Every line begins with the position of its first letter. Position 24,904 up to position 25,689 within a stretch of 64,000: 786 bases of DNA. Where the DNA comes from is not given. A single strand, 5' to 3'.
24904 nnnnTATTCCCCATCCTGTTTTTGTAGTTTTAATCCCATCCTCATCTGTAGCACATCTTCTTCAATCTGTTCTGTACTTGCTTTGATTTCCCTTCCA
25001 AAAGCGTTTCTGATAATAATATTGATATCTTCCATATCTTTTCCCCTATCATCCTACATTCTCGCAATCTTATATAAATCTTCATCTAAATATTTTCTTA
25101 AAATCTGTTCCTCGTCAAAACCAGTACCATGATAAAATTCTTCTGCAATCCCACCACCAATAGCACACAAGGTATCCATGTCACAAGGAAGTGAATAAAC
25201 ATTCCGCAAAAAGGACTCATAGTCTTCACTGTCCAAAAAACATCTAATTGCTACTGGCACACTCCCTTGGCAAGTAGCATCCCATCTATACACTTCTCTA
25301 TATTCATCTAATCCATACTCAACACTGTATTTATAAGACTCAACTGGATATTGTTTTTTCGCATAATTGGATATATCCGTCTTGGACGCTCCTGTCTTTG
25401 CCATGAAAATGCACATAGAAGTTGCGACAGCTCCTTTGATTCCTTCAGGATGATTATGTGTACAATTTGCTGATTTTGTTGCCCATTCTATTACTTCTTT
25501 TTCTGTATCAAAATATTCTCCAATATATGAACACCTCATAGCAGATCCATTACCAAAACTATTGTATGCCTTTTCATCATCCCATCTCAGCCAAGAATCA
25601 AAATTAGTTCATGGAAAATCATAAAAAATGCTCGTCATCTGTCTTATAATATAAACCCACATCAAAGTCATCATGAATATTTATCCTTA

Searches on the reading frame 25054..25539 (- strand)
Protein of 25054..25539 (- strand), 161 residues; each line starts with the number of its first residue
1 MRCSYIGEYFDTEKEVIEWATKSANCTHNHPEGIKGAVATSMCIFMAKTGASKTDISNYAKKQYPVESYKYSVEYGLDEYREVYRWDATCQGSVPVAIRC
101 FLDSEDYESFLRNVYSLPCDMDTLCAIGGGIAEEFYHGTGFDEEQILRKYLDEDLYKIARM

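Call 55: search_protein_families(library=padloc, proteins=[window:25054-25539:-], max_evalue=0.001)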
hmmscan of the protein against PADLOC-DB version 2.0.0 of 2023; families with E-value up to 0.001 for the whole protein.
window:25054-25539:- (161 aa): 0 families

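Call 63: search_protein_families(library=pfam, proteins=[window:25054-25539:-], max_evalue=0.01)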
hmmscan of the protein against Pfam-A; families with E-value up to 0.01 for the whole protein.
window:25054-25539:- (161 aa): 1 family
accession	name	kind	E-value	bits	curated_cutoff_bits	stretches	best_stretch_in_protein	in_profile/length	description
PF03747.19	ADP_ribosyl_GH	-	4.5e-15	56.5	26.2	1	1-132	127-275/287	ADP-ribosylglycohydrolase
